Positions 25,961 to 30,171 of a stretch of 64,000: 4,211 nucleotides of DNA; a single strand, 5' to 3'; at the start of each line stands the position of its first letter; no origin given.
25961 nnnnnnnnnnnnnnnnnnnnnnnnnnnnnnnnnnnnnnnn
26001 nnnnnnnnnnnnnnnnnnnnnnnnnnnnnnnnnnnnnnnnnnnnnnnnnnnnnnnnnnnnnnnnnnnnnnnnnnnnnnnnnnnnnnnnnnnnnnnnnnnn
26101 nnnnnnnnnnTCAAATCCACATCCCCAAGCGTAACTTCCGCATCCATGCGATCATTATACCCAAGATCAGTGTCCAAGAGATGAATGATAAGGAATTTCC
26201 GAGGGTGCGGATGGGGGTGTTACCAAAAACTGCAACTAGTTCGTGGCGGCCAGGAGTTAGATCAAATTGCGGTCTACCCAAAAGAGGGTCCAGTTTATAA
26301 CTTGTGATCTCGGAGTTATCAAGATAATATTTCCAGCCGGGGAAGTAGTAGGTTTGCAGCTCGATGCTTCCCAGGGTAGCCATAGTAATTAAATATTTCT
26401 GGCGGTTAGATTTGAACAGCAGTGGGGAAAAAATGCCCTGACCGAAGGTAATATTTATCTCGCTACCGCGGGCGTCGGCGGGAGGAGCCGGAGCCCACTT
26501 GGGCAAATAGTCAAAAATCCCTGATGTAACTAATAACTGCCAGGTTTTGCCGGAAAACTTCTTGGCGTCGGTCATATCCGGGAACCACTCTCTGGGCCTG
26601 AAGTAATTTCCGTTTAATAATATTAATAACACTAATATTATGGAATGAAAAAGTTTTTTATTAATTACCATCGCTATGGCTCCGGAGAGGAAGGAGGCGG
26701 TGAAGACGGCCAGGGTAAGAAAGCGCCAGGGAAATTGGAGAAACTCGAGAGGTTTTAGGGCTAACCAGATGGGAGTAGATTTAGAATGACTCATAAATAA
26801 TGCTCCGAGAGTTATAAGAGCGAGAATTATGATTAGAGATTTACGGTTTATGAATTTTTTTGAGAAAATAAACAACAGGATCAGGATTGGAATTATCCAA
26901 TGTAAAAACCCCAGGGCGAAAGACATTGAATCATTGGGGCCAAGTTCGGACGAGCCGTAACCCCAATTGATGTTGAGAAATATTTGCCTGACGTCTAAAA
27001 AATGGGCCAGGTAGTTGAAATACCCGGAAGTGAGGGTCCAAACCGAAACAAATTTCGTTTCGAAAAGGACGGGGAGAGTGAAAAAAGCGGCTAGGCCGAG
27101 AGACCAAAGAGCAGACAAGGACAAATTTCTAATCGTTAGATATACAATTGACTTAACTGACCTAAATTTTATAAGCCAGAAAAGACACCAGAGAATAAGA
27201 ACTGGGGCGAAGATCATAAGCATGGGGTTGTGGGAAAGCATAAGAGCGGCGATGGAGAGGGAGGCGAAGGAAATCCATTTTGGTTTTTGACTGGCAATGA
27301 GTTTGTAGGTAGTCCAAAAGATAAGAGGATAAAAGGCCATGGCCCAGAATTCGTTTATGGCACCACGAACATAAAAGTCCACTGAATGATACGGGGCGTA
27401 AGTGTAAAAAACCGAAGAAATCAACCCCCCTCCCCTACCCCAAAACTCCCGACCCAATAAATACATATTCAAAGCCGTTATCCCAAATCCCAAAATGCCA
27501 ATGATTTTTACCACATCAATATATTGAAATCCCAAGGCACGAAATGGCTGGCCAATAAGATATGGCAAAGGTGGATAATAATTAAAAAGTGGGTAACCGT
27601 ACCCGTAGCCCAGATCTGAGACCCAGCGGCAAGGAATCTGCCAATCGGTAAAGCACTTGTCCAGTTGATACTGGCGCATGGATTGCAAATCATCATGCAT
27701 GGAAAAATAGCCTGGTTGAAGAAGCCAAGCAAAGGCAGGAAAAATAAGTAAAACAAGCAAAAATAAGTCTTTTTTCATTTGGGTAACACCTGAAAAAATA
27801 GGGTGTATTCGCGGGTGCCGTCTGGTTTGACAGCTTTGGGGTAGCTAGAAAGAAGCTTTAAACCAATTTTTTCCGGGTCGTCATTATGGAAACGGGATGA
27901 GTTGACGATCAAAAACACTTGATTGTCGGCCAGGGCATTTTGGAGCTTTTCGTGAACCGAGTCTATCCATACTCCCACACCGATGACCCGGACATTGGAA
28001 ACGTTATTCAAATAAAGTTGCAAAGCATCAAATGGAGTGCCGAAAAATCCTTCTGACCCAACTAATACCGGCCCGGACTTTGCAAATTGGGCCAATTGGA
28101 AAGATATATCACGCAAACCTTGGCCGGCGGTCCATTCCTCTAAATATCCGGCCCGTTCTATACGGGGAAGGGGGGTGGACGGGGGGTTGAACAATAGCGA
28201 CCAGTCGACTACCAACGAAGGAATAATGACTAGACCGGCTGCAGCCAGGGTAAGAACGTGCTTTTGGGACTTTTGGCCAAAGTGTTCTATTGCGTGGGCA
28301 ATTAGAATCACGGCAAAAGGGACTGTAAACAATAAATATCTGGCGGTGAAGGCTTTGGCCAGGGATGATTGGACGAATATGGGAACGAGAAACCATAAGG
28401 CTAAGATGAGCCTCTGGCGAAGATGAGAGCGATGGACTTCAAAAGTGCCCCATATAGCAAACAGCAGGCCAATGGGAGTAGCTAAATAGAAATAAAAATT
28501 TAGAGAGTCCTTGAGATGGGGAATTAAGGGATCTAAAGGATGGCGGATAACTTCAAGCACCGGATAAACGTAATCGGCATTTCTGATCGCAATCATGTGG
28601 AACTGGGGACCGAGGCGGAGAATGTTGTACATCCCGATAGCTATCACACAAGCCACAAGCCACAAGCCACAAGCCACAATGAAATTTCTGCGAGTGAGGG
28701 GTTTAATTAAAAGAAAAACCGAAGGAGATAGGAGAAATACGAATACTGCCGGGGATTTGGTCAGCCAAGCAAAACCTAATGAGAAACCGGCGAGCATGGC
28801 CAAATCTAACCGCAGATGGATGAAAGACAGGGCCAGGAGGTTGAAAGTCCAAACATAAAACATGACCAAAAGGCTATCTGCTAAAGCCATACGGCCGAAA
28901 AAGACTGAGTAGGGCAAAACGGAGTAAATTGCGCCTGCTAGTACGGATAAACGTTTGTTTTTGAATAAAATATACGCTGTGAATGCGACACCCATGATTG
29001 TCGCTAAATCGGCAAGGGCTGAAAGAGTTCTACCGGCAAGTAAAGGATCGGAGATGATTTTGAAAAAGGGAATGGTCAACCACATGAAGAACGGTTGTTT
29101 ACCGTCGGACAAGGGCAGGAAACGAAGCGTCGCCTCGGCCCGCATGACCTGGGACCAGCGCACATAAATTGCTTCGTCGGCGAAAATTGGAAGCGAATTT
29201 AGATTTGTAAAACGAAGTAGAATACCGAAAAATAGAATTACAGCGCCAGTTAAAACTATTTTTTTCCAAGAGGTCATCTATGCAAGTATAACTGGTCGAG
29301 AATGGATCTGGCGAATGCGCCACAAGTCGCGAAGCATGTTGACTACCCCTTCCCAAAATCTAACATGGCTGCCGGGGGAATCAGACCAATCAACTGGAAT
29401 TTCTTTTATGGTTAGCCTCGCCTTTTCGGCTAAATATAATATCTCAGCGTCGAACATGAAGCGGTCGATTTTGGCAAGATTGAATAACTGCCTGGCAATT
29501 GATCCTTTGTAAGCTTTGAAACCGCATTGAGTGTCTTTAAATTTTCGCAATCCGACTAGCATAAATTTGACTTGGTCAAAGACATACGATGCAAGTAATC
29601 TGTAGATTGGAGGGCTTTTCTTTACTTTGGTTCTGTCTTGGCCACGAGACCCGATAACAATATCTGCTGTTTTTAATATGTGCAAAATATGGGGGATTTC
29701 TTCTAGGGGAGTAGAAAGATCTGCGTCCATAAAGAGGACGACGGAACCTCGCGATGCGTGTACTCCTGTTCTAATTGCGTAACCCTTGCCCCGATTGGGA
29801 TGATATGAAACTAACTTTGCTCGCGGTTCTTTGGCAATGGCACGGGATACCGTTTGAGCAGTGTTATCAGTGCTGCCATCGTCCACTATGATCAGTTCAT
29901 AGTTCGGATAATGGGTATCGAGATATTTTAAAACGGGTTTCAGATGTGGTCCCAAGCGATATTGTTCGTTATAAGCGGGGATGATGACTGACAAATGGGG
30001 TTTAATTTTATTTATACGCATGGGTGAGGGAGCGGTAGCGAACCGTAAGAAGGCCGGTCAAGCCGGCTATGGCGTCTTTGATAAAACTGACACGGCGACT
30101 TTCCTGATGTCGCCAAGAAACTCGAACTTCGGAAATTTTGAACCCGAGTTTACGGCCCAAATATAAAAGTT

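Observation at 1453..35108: Expansion of membrane transferase families in one locus: two ArnT-like GT-C families, MHD/GYGYP pair, HPDI pair, tandem GT2 duplicates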

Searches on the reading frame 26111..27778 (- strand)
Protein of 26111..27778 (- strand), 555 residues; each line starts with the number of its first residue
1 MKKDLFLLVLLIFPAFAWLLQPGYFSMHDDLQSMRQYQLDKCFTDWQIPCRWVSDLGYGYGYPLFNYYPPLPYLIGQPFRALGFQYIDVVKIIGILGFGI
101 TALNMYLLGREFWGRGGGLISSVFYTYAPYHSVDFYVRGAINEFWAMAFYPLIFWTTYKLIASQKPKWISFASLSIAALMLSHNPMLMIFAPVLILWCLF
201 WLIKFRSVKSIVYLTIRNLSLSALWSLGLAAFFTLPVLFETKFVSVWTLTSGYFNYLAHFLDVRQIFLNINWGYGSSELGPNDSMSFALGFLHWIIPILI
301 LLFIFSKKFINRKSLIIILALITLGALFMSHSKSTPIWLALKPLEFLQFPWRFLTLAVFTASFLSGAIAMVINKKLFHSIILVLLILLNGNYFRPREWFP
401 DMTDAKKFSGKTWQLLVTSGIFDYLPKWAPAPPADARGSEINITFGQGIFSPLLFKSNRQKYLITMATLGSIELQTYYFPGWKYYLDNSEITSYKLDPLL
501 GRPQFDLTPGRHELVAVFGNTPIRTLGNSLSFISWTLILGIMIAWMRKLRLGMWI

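Call 7: search_protein_families(library=pfam, proteins=[window:26111-27778:-], max_evalue=0.01)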
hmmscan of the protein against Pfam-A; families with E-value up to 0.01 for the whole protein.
window:26111-27778:- (555 aa): 1 family
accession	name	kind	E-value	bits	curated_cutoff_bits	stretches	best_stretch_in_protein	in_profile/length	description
PF10131.15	PTPS_related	-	8.3e-05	21.7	26.4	1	65-387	1-298/621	6-pyruvoyl-tetrahydropterin synthase related domain; membrane protein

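Call 101: predict_structure(alignment_id=A11)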
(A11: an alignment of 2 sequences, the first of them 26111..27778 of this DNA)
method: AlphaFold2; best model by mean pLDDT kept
length: 555 residues; sequences in the alignment: 2
mean_pLDDT: 35.1   pTM: 0.24
mean pLDDT of the five models: 35.1, 34.2, 33.9, 32.4, 31.9
residues with pLDDT >= 90: 0; 70-90: 0; 50-70: 24; < 50: 531
segments of 3 or more residues with pLDDT < 50: 1-459, 461-481, 493-503, 509-511, 518-542, 544-555
pLDDT, mean of each block of 10 residues (from residue 1): 32 31 29 32 32 30 26 33 35 40 34 32 32 30 34 37 39 36 33 37 36 35 35 31 28 30 30 27 28 37 39 42 38 31 31 37 37 39 36 28 33 33 32 33 30 35 39 40 60 41 48 51 32 39 46 35
secondary structure, 60 per line:
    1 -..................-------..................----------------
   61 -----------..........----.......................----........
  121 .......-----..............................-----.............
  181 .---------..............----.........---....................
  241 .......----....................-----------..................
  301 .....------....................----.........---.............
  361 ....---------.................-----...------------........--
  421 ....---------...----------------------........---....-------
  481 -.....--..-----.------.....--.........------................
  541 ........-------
elements in order: H2-19 H27-44 H72-81 H86-108 H113-127 H133-162 H168-181 H191-204 H209-217 H221-247 H252-271 H283-305 H312-331 H336-344 H348-364 H374-390 H411-418 H421-424 E459-466 E470-473 E482-486 E503-507 E510-518 H525-548

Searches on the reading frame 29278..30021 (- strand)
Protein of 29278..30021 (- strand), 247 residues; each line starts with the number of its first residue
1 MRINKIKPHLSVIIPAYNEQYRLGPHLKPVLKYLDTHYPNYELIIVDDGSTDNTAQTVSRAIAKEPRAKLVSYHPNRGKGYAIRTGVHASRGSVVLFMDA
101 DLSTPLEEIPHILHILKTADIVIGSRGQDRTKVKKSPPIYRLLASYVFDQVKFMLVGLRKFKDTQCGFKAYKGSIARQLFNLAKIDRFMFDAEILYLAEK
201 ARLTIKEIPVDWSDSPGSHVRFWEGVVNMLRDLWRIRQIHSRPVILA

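Call 7: search_protein_families(library=pfam, proteins=[window:29278-30021:-], max_evalue=0.01)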
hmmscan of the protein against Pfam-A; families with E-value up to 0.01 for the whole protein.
window:29278-30021:- (247 aa): 3 families
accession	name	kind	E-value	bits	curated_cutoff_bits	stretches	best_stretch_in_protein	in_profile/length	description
PF00535.33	Glycos_transf_2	-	3e-27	96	23.3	1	11-178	1-166/168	Glycosyl transferase family 2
PF13641.12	Glyco_tranf_2_3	-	1.3e-08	35.6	27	1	8-121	1-116/230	Glycosyltransferase like family 2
PF10111.15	Glyco_tranf_2_2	-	5.8e-08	33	27.3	1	11-118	1-108/276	Glycosyltransferase like family 2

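Call 58: search_protein_families(library=ncbifam, proteins=[window:29278-30021:-], max_evalue=0.00001)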
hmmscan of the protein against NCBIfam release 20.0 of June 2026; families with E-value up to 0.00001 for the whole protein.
window:29278-30021:- (247 aa): 20 families
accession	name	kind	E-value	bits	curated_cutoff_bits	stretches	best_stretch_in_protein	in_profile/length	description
NF007986.1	PRK10714.1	equivalog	4.2e-21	75.3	529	1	9-189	7-182/316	undecaprenyl-phosphate 4-deoxy-4-formamido-L-arabinose transferase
TIGR03937.1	PgaC_IcaA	equivalog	4.5e-19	68.7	422.3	1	7-120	44-154/407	poly-beta-1,6-N-acetyl-D-glucosamine synthase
NF047588.1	GlcsyltransPgfSStrep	equivalog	1.1e-17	64.3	500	1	10-188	3-176/308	glycosyltransferase PgfS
NF041875.1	EPS_EpsD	equivalog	2e-15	57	370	1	10-146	1-134/325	exopolysaccharide biosynthesis glycosyltransferase EpsD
NF041391.1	DPhHxTase_Halo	equivalog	4.8e-15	55.1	375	1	16-217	3-188/213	dolichyl-phosphate hexose transferase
NF010496.0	PRK13915.1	equivalog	1e-14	54.4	262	1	5-108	28-133/307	glucosyl-3-phosphoglycerate synthase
NF058614.1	PPMAGASynPpgS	equivalog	1.2e-14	54.3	370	1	12-211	4-195/226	polyprenyl-phospho-N-acetylgalactosaminyl synthase PpgS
TIGR04283.1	glyco_like_mftF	equivalog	3e-14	53.1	182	1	10-144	1-122/221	TIGR04283 family arsenosugar biosynthesis glycosyltransferase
NF047683.1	TeichurnBiosyTuaG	equivalog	9.6e-14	51.6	400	1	5-118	3-113/252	teichuronic acid biosynthesis protein TuaG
NF007482.0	PRK10073.1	equivalog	3.4e-13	49.3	423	1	6-121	4-115/334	glycosyltransferase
TIGR04182.1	glyco_TIGR04182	equivalog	9.2e-12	44.9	325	1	11-218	3-197/293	S-layer glycoprotein N-glycosyltransferase AglJ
NF038302.1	EPS_HpsE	equivalog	2.3e-11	43.2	300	1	10-103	3-98/307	hormogonium polysaccharide biosynthesis glycosyltransferase HpsE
TIGR03965.1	mycofact_glyco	equivalog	1.8e-09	37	280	1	7-103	73-166/467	mycofactocin biosynthesis glycosyltransferase MftF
NF050819.1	PolSacchBiosHfsG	equivalog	7.4e-09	35.2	500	1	5-136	9-139/302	polysaccharide biosynthesis protein HfsG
NF045692.1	OglycostaseCruG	equivalog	1.2e-08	34.3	600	1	9-115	42-151/386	2'-O-glycosyltransferase CruG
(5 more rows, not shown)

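Call 60: search_solved_structures(query=A9, max_evalue=0.00001)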
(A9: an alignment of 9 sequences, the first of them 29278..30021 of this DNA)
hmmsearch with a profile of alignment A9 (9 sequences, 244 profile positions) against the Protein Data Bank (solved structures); distinct sequences matched with E-value up to 0.00001: 38.
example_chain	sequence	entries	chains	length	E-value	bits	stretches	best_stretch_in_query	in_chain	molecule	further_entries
5mlz_A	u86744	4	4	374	9.6e-37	129.9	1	4-231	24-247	Dolichol monophosphate mannose synthase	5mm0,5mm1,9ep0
9bhc_C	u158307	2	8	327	4.8e-36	127.6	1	4-229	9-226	Undecaprenyl-phosphate 4-deoxy-4-formamido-L-arabinose transferase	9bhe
8vxh_A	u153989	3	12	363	6.5e-36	127.2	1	4-229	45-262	Undecaprenyl-phosphate 4-deoxy-4-formamido-L-arabinose transferase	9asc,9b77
9hwj_A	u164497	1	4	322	6.2e-35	124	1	3-229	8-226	Undecaprenyl-phosphate 4-deoxy-4-formamido-L-arabinose transferase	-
5eke_A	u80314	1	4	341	1.2e-34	123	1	4-181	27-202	Uncharacterized glycosyltransferase sll0501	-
5ekp_C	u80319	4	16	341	1.5e-34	122.8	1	4-181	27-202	Uncharacterized glycosyltransferase sll0501 | Glycosyltransferase sll0501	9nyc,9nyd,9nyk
9nye_A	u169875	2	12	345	1.5e-34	122.7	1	4-181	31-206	Glycosyltransferase sll0501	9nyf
2z86_A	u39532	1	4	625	5e-29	104.7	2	4-124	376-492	Chondroitin synthase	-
2z87_A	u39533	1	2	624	5e-29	104.7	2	4-124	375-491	Chondroitin synthase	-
5hea_A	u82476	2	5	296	5.6e-20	75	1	5-109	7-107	Putative glycosyltransferase (GalT1)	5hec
3bcv_A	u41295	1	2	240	5.6e-19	71.8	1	3-112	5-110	Putative glycosyltransferase protein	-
6p61_A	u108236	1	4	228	8.4e-18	67.9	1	3-110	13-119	Glycosyltransferase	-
8vh7_A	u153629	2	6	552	1.6e-17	67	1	4-120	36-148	Heparosan synthase B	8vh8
8viw_A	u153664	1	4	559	1.6e-17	67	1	4-120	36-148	Heparosan synthase B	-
5tze_C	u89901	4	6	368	2e-15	60.1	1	4-118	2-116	Glycosyl transferase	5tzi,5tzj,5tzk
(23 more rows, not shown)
